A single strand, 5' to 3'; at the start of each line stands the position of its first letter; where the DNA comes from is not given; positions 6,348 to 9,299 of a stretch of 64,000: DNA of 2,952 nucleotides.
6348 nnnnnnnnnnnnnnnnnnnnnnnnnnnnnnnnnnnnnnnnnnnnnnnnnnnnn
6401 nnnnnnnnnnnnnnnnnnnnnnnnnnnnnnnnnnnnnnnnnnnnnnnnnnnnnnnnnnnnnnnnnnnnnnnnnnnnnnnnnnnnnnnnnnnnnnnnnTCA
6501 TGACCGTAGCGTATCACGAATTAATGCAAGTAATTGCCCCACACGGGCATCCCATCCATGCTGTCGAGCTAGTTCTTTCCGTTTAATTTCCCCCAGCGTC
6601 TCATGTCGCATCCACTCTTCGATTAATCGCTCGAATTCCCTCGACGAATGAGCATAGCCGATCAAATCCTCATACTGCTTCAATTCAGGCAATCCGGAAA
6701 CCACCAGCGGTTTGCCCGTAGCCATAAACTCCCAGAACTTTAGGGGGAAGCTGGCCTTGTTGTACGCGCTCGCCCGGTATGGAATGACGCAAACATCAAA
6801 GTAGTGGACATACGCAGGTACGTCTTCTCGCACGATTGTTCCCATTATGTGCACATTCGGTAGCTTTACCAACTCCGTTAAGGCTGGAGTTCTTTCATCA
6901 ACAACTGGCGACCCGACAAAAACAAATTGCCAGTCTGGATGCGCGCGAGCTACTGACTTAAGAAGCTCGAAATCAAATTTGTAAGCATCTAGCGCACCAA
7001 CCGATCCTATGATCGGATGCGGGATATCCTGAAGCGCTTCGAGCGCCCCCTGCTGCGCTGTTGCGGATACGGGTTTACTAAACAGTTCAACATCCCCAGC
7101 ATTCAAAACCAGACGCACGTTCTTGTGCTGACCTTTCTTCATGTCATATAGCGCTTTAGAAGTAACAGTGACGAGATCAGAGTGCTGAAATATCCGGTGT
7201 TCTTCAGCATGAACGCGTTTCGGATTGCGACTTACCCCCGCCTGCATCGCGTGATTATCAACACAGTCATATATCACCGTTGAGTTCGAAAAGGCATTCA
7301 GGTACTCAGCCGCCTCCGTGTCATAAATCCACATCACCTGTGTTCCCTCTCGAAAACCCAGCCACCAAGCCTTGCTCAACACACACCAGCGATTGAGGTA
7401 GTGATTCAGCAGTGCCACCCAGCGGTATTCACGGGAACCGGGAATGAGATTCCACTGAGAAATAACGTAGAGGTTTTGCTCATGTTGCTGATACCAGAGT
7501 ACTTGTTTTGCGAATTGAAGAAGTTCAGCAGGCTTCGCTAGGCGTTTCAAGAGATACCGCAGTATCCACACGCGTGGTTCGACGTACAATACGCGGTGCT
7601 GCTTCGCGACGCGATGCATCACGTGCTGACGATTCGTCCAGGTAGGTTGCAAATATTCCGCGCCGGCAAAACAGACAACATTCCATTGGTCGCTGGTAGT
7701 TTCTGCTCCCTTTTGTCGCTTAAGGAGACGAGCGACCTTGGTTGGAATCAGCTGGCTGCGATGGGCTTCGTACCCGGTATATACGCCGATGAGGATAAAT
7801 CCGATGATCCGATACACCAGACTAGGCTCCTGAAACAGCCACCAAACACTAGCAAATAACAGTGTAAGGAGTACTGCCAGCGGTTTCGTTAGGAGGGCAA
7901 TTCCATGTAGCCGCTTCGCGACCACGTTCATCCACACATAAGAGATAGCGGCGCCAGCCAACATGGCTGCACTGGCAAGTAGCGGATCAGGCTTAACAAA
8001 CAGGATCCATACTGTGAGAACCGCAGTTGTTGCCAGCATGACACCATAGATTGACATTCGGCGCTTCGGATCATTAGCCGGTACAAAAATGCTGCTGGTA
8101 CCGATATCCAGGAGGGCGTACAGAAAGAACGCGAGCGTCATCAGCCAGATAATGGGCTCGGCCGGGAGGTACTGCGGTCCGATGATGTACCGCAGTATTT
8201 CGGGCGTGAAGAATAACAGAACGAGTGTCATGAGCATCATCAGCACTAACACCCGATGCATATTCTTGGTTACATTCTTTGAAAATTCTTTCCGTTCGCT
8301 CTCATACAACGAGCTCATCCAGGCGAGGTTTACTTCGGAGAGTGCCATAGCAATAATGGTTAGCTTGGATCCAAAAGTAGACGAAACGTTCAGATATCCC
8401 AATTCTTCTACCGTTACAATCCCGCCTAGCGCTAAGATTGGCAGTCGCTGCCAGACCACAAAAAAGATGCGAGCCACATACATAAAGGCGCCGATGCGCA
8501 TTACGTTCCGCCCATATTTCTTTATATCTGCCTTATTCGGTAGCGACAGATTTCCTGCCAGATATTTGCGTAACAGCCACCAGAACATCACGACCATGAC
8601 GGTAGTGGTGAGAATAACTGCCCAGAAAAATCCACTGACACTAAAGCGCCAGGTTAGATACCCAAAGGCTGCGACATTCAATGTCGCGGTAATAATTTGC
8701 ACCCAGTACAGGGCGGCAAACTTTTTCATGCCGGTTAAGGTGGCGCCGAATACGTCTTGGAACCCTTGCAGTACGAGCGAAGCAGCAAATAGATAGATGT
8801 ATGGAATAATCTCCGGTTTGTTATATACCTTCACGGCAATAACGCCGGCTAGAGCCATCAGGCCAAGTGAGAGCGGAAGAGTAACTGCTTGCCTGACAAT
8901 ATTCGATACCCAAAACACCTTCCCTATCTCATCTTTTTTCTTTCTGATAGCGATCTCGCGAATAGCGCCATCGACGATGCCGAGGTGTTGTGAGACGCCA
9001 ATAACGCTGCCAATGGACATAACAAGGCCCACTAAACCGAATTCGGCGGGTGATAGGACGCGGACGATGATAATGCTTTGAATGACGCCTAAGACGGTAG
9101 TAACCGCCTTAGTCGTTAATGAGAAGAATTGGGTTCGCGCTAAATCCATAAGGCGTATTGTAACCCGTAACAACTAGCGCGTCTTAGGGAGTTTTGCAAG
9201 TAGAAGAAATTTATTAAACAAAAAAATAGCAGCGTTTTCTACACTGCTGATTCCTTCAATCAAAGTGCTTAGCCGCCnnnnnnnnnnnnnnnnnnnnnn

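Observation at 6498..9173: Natural fusion of a Wzx-type flippase with a GT4 glycosyltransferase domain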

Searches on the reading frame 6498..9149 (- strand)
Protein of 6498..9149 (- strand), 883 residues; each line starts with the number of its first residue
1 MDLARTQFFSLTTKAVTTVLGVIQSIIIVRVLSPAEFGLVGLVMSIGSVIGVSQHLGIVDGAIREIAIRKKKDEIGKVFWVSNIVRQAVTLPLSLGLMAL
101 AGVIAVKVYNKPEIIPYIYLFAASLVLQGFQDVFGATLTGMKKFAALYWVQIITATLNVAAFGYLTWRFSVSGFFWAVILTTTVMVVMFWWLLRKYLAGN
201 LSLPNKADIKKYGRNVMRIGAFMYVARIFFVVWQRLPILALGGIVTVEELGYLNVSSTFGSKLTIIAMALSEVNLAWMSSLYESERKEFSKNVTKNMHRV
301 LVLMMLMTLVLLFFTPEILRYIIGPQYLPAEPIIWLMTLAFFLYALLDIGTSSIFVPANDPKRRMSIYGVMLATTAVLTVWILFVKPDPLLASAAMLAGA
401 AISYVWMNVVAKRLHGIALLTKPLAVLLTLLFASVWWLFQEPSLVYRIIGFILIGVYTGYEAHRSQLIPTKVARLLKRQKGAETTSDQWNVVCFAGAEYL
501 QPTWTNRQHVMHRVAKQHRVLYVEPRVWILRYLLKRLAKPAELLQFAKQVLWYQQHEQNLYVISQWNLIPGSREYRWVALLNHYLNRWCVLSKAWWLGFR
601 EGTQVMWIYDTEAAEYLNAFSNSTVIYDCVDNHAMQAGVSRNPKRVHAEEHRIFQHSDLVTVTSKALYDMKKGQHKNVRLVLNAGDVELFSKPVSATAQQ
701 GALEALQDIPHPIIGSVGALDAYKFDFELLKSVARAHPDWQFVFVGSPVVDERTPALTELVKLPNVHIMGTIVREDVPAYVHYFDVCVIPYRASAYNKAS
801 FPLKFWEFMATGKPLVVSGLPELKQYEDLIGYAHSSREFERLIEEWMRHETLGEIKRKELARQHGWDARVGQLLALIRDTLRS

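Call 5: search_protein_families(library=pfam, proteins=[window:6498-9149:-], max_evalue=0.1)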
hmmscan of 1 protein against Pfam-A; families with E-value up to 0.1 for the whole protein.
window:6498-9149:- (883 aa): 5 families
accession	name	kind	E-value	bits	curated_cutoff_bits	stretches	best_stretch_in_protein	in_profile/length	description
PF13440.11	Polysacc_synt_3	-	2.6e-21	76.6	23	1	27-330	1-291/293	Polysaccharide biosynthesis protein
PF01943.22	Polysacc_synt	-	1.9e-13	50.9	28.2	1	8-266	6-257/274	Polysaccharide biosynthesis protein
PF13692.12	Glyco_trans_1_4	-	9.2e-13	49.1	27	1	712-822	2-113/142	Glycosyl transferases group 1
PF00534.26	Glycos_transf_1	-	5.3e-10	39.5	26.4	1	712-849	16-158/172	Glycosyl transferases group 1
PF13524.12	Glyco_trans_1_2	-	4.3e-07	30.4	25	1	729-875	5-144/144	Glycosyl transferase-like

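Call 6: search_protein_families(library=ncbifam, proteins=[window:6498-9149:-], max_evalue=0.1)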
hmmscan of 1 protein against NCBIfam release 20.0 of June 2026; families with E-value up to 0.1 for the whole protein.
window:6498-9149:- (883 aa): 5 families
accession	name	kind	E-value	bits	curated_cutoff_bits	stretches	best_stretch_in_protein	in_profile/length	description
NF047676.1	TeichurnBiosyTuaH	equivalog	7.2e-40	137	550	1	614-873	110-380/384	teichuronic acid biosynthesis protein TuaH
TIGR04047.1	MSMEG_0565_glyc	hypoth_equivalog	1.6e-09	37.4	259.85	1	645-870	127-364/373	MSMEG_0565 family glycosyltransferase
TIGR04063.1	stp3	hypoth_equivalog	2.1e-09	36.7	442.05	1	646-819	147-325/397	TIGR04063 family PEP-CTERM/XrtA system glycosyltransferase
TIGR03087.1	stp1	hypoth_equivalog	2.6e-06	26.8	316.65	1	634-877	150-394/397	TIGR03087 family PEP-CTERM/XrtA system glycosyltransferase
NF001300.0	PRK00247.1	equivalog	0.091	12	375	0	258-312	185-238/429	membrane protein insertase YidC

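Call 7: find_homologous_proteins(query=window:6498-9149:-)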
Query window:6498-9149:- (883 aa): 143 proteins with E <= 0.001 among 8000 candidates; the best 120 are listed.
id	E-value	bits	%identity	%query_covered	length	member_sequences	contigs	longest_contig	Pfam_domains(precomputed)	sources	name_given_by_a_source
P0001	0.0e+0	1991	100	100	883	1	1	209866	PF01943.23,PF00534.27,PF13524.13,PF13440.12,PF13692.13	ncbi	ncbi:MAG: oligosaccharide flippase family protein [Candidatus Andersenbacteria bacterium]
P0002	0.0e+0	1689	82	100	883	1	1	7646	PF01943.23,PF00534.27,PF13524.13,PF13440.12,PF13692.13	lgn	-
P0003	0.0e+0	1478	85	85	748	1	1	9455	PF00534.27,PF13524.13,PF13692.13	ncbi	ncbi:MAG: glycosyltransferase, partial [Candidatus Andersenbacteria bacterium]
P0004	0.0e+0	1203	61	100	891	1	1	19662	PF01943.23,PF00534.27,PF13524.13,PF13440.12,PF13692.13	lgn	-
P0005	0.0e+0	1195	61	100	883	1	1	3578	PF01943.23,PF00534.27,PF13524.13,PF13440.12,PF13692.13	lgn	-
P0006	0.0e+0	1190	60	100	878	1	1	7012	PF01943.23,PF00534.27,PF13524.13,PF13440.12,PF13692.13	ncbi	-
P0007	0.0e+0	1188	60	100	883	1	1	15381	PF01943.23,PF00534.27,PF13524.13,PF13440.12,PF13692.13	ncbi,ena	-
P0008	0.0e+0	1178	61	100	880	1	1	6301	PF01943.23,PF00534.27,PF13440.12,PF13692.13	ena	-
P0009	0.0e+0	1174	60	100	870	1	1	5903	PF01943.23,PF00534.27,PF13440.12,PF13692.13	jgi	-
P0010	0.0e+0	1166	59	98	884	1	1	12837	PF01943.23,PF00534.27,PF13524.13,PF13440.12,PF13692.13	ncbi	-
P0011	0.0e+0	1163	59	100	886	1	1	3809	PF01943.23,PF00534.27,PF13524.13,PF13440.12,PF13692.13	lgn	-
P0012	0.0e+0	1161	58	100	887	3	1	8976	PF01943.23,PF00534.27,PF13524.13,PF13440.12,PF13692.13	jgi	jgi:O-antigen/teichoic acid export membrane protein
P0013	0.0e+0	1157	58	100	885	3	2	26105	PF01943.23,PF00534.27,PF13524.13,PF13440.12,PF13692.13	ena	-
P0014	0.0e+0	1154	57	100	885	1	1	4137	PF01943.23,PF00534.27,PF13524.13,PF13440.12,PF13692.13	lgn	-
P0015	0.0e+0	1153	58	99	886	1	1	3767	PF01943.23,PF00534.27,PF13524.13,PF13692.13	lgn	-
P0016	0.0e+0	1152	59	100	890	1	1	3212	PF01943.23,PF00534.27,PF13524.13,PF13440.12,PF13692.13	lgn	-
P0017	0.0e+0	1151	58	100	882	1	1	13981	PF01943.23,PF00534.27,PF13524.13,PF13440.12,PF13692.13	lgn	-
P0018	0.0e+0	1147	58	100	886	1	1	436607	PF01943.23,PF00534.27,PF13524.13,PF13440.12,PF13692.13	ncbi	-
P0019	0.0e+0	1144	57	100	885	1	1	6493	PF01943.23,PF00534.27,PF13440.12,PF13692.13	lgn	-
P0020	0.0e+0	1141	58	100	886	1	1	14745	PF01943.23,PF00534.27,PF13524.13,PF13440.12,PF13692.13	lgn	-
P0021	0.0e+0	1141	59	100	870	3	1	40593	PF01943.23,PF00534.27,PF13524.13,PF13440.12,PF13692.13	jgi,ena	-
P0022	0.0e+0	1140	58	100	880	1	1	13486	PF01943.23,PF00534.27,PF13524.13,PF13440.12,PF13692.13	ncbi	-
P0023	0.0e+0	1139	57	100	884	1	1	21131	PF01943.23,PF00534.27,PF13524.13,PF13440.12,PF13692.13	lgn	-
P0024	0.0e+0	1138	60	100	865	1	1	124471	PF01943.23,PF00534.27,PF13524.13,PF13440.12,PF13692.13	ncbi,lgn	ncbi:MAG: oligosaccharide flippase family protein [bacterium]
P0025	0.0e+0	1135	60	100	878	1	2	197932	PF01943.23,PF00534.27,PF13524.13,PF13440.12,PF13692.13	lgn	-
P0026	0.0e+0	1132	58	99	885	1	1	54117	PF01943.23,PF00534.27,PF13524.13,PF13440.12,PF13692.13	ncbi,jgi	-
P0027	0.0e+0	1130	58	99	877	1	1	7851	PF01943.23,PF00534.27,PF13524.13,PF13440.12,PF13692.13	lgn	-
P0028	0.0e+0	1129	59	100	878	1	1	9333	PF01943.23,PF00534.27,PF13524.13,PF13440.12,PF13692.13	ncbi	-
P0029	0.0e+0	1127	58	98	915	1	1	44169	PF01943.23,PF00534.27,PF13524.13,PF13440.12,PF13692.13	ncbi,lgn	-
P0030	0.0e+0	1126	58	100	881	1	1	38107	PF01943.23,PF00534.27,PF13524.13,PF13440.12,PF13692.13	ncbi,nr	ncbi:MAG: oligosaccharide flippase family protein [Candidatus Andersenbacteria bacterium]|nr:oligosa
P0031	0.0e+0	1126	59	100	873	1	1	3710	PF01943.23,PF00534.27,PF13524.13,PF13440.12,PF13692.13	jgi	-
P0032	0.0e+0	1124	58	100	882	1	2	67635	PF01943.23,PF00534.27,PF13524.13,PF13440.12,PF13692.13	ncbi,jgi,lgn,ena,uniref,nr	ncbi:MAG: hypothetical protein COT71_01240 [Candidatus Andersenbacteria bacterium CG10_big_fil_rev_8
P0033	0.0e+0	1123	59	100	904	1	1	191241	PF01943.23,PF00534.27,PF13440.12,PF13692.13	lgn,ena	-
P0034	0.0e+0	1122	58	100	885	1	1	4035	PF01943.23,PF00534.27,PF13440.12,PF13692.13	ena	-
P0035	0.0e+0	1122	58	100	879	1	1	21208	PF01943.23,PF00534.27,PF13524.13,PF13440.12,PF13692.13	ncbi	ncbi:MAG: oligosaccharide flippase family protein [Candidatus Andersenbacteria bacterium]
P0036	0.0e+0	1121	57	100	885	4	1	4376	PF01943.23,PF00534.27,PF13524.13,PF13440.12,PF13692.13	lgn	-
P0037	0.0e+0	1121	58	100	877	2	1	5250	PF01943.23,PF00534.27,PF13524.13,PF13692.13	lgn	-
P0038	0.0e+0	1119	59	100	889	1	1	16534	PF01943.23,PF00534.27,PF13440.12,PF13692.13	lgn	-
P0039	0.0e+0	1118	56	99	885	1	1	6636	PF01943.23,PF00534.27,PF13440.12,PF13692.13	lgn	-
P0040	0.0e+0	1118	58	97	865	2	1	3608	PF01943.23,PF00534.27,PF13440.12,PF13692.13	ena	-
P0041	0.0e+0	1116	57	100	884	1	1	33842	PF01943.23,PF00534.27,PF13524.13,PF13440.12,PF13692.13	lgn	-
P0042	0.0e+0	1115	58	99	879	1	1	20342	PF01943.23,PF00534.27,PF13440.12,PF13692.13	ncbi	-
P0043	0.0e+0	1114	56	100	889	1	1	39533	PF01943.23,PF00534.27,PF13524.13,PF13440.12,PF13692.13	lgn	-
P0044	0.0e+0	1112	55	100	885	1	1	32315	PF01943.23,PF00534.27,PF13524.13,PF13440.12,PF13692.13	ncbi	-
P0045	0.0e+0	1111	57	100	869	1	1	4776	PF01943.23,PF00534.27,PF13524.13,PF13440.12,PF13692.13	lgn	-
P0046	0.0e+0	1109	56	99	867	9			PF01943.23,PF00534.27,PF13524.13,PF13692.13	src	-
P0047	0.0e+0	1108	57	100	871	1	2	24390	PF01943.23,PF00534.27,PF13440.12,PF13692.13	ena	-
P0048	0.0e+0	1108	58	99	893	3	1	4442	PF01943.23,PF00534.27,PF13440.12,PF13692.13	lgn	-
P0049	0.0e+0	1107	58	99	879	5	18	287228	PF01943.23,PF00534.27,PF13440.12,PF13692.13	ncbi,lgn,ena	-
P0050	0.0e+0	1104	57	99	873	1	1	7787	PF01943.23,PF00534.27,PF13524.13,PF13440.12,PF13692.13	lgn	-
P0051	0.0e+0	1104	57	100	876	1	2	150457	PF01943.23,PF00534.27,PF13440.12,PF13692.13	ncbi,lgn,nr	ncbi:MAG: oligosaccharide flippase family protein [Candidatus Andersenbacteria bacterium]|nr:oligosa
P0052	0.0e+0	1103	56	99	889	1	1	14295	PF01943.23,PF00534.27,PF13524.13,PF13440.12,PF13692.13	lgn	-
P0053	0.0e+0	1103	58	96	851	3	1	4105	PF01943.23,PF00534.27,PF13440.12,PF13692.13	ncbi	-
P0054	0.0e+0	1102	57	99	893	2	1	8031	PF01943.23,PF00534.27,PF13524.13,PF13440.12,PF13692.13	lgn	-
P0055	0.0e+0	1100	58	100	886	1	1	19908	PF01943.23,PF00534.27,PF13440.12,PF13692.13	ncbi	-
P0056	0.0e+0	1100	57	99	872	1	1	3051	PF01943.23,PF00534.27,PF13524.13,PF13440.12,PF13692.13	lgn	-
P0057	0.0e+0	1095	57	99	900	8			PF01943.23,PF00534.27,PF13440.12,PF13692.13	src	-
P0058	0.0e+0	1094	57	100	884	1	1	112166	PF01943.23,PF00534.27,PF13524.13,PF13440.12,PF13692.13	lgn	-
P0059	0.0e+0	1093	59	95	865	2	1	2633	PF01943.23,PF00534.27,PF13440.12,PF13692.13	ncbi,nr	ncbi:MAG: oligosaccharide flippase family protein, partial [Candidatus Andersenbacteria bacterium]|n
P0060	0.0e+0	1092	57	100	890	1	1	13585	PF01943.23,PF00534.27,PF13524.13,PF13440.12,PF13692.13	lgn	-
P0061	0.0e+0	1090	56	99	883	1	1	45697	PF01943.23,PF00534.27,PF13524.13,PF13440.12,PF13692.13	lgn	-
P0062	0.0e+0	1090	57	100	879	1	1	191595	PF01943.23,PF00534.27,PF13524.13,PF13440.12,PF13692.13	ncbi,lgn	ncbi:MAG: oligosaccharide flippase family protein [Candidatus Andersenbacteria bacterium]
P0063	0.0e+0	1090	56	100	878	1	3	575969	PF01943.23,PF00534.27,PF13440.12,PF13692.13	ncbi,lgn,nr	ncbi:MAG: oligosaccharide flippase family protein [Candidatus Andersenbacteria bacterium]|nr:oligosa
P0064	0.0e+0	1089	56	98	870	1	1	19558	PF01943.23,PF00534.27,PF13524.13,PF13440.12,PF13692.13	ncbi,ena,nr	ncbi:MAG: oligosaccharide flippase family protein [bacterium]|nr:oligosaccharide flippase family pro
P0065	0.0e+0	1088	57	100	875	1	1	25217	PF01943.23,PF00534.27,PF13524.13,PF13440.12,PF13692.13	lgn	-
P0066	0.0e+0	1087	56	100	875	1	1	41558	PF01943.23,PF00534.27,PF13524.13,PF13440.12,PF13692.13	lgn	-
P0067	0.0e+0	1086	56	100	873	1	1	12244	PF01943.23,PF00534.27,PF13524.13,PF13440.12,PF13692.13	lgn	-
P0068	0.0e+0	1085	56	100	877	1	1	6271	PF01943.23,PF00534.27,PF13524.13,PF13440.12,PF13692.13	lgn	-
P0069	0.0e+0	1085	56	100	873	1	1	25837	PF01943.23,PF00534.27,PF13524.13,PF13440.12,PF13692.13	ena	-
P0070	0.0e+0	1082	55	100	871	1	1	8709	PF01943.23,PF00534.27,PF13440.12,PF13692.13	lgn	-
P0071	0.0e+0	1080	56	100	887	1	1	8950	PF01943.23,PF00534.27,PF13524.13,PF13440.12,PF13692.13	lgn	-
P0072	0.0e+0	1080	56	100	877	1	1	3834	PF01943.23,PF00534.27,PF13524.13,PF13440.12,PF13692.13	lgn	-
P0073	0.0e+0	1078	55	100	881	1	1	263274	PF01943.23,PF00534.27,PF13524.13,PF13440.12,PF13692.13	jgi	jgi:O-antigen/teichoic acid export membrane protein/glycosyltransferase involved in cell wall biosyn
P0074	0.0e+0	1078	54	100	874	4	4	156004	PF01943.23,PF00534.27,PF13524.13,PF13440.12,PF13692.13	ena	-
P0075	0.0e+0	1075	56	99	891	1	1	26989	PF01943.23,PF00534.27,PF13524.13,PF13440.12,PF13692.13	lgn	-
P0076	0.0e+0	1075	55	100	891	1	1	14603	PF01943.23,PF00534.27,PF13440.12,PF13692.13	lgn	-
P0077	0.0e+0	1073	55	100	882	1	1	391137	PF01943.23,PF00534.27,PF13524.13,PF13440.12,PF13692.13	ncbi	-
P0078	0.0e+0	1069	57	100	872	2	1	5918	PF01943.23,PF00534.27,PF13524.13,PF13440.12,PF13692.13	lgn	-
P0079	0.0e+0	1069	56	100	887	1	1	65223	PF00534.27,PF13524.13,PF13440.12,PF13692.13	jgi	jgi:O-antigen/teichoic acid export membrane protein/glycosyltransferase involved in cell wall biosyn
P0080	0.0e+0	1069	57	100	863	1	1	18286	PF01943.23,PF00534.27,PF13524.13,PF13440.12,PF13692.13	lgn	-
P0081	0.0e+0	1068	56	99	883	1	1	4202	PF01943.23,PF00534.27,PF13524.13,PF13440.12,PF13692.13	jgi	jgi:O-antigen/teichoic acid export membrane protein/glycosyltransferase involved in cell wall biosyn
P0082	0.0e+0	1060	57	99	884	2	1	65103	PF01943.23,PF00534.27,PF13440.12,PF13692.13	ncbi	-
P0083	0.0e+0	1059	55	100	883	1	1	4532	PF01943.23,PF00534.27,PF13524.13,PF13440.12,PF13692.13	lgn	-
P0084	0.0e+0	1059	54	100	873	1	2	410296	PF01943.23,PF00534.27,PF13524.13,PF13440.12,PF13692.13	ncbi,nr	ncbi:MAG TPA: oligosaccharide flippase family protein [Candidatus Andersenbacteria bacterium]|nr:oli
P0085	0.0e+0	1057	55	99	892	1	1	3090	PF01943.23,PF00534.27,PF13524.13,PF13440.12,PF13692.13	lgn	-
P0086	0.0e+0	1057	55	99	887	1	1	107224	PF01943.23,PF00534.27,PF13524.13,PF13440.12,PF13692.13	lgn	-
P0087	0.0e+0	1055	54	99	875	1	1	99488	PF01943.23,PF00534.27,PF13524.13,PF13440.12,PF13692.13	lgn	-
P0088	0.0e+0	1055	53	99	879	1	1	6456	PF01943.23,PF00534.27,PF13524.13,PF13440.12,PF13692.13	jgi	jgi:O-antigen/teichoic acid export membrane protein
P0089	0.0e+0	1055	55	100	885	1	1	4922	PF01943.23,PF00534.27,PF13524.13,PF13440.12,PF13692.13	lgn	-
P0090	0.0e+0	1055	55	100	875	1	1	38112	PF01943.23,PF00534.27,PF13440.12,PF13692.13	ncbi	-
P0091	0.0e+0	1050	56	100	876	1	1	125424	PF01943.23,PF00534.27,PF13524.13,PF13440.12,PF13692.13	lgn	-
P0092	0.0e+0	1049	55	100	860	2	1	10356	PF01943.23,PF00534.27,PF13524.13,PF13440.12,PF13692.13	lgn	-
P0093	0.0e+0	1049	57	100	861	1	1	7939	PF01943.23,PF00534.27,PF13524.13,PF13440.12,PF13692.13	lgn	-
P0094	0.0e+0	1048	55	100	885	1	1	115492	PF01943.23,PF00534.27,PF13524.13,PF13440.12,PF13692.13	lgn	-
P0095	0.0e+0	1048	56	99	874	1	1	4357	PF01943.23,PF00534.27,PF13524.13,PF13440.12,PF13692.13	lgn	-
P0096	0.0e+0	1047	57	99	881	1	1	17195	PF01943.23,PF00534.27,PF13524.13,PF13440.12,PF13692.13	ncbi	-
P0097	0.0e+0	1045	54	100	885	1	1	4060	PF01943.23,PF00534.27,PF13524.13,PF13440.12,PF13692.13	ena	-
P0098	0.0e+0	1044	54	99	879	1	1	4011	PF01943.23,PF00534.27,PF13440.12,PF13692.13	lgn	-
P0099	0.0e+0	1043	55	99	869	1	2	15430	PF00534.27,PF13440.12,PF13692.13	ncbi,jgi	-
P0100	0.0e+0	1043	55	100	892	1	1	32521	PF01943.23,PF00534.27,PF13440.12,PF13692.13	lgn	-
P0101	0.0e+0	1041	54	100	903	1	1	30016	PF01943.23,PF00534.27,PF13440.12,PF13692.13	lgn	-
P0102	0.0e+0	1040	55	100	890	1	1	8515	PF01943.23,PF00534.27,PF13524.13,PF13440.12,PF13692.13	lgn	-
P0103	0.0e+0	1039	55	99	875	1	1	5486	PF01943.23,PF00534.27,PF13524.13,PF13440.12,PF13692.13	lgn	-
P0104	0.0e+0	1039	56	99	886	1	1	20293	PF01943.23,PF00534.27,PF13524.13,PF13440.12,PF13692.13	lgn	-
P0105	0.0e+0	1038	55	99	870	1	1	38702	PF01943.23,PF00534.27,PF13440.12,PF13692.13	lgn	-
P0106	0.0e+0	1037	55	100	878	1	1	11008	PF01943.23,PF00534.27,PF13524.13,PF13440.12,PF13692.13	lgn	-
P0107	0.0e+0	1037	56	99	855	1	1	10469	PF01943.23,PF00534.27,PF13524.13,PF13440.12,PF13692.13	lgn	-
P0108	0.0e+0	1034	56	100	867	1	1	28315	PF01943.23,PF00534.27,PF13440.12,PF13692.13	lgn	-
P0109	0.0e+0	1034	55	100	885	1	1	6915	PF01943.23,PF00534.27,PF13524.13,PF13440.12,PF13692.13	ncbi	-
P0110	0.0e+0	1024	55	100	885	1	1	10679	PF01943.23,PF00534.27,PF13524.13,PF13440.12,PF13692.13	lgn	-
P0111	0.0e+0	1023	56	98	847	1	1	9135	PF01943.23,PF00534.27,PF13524.13,PF13440.12,PF13692.13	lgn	-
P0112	0.0e+0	1022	55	100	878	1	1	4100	PF01943.23,PF00534.27,PF13440.12,PF13692.13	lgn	-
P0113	0.0e+0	1018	54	99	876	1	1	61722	PF00534.27,PF13524.13,PF13440.12,PF13692.13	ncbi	-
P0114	0.0e+0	1014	56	100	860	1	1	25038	PF01943.23,PF00534.27,PF13524.13,PF13440.12,PF13692.13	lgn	-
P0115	0.0e+0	1014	53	99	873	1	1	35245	PF01943.23,PF00534.27,PF13524.13,PF13440.12,PF13692.13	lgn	-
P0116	0.0e+0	1011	53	99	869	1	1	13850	PF01943.23,PF00534.27,PF13524.13,PF13440.12,PF13692.13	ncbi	-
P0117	4.6e-297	1006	53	99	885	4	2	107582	PF01943.23,PF00534.27,PF13524.13,PF13440.12,PF13692.13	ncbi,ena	-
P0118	1.3e-295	1001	54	100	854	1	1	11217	PF01943.23,PF00534.27,PF13440.12,PF13692.13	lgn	-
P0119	1.3e-293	994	54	99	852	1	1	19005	PF01943.23,PF00534.27,PF13524.13,PF13440.12,PF13692.13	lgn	-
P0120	1.3e-293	994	53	100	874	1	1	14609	PF01943.23,PF00534.27,PF13440.12,PF13692.13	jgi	-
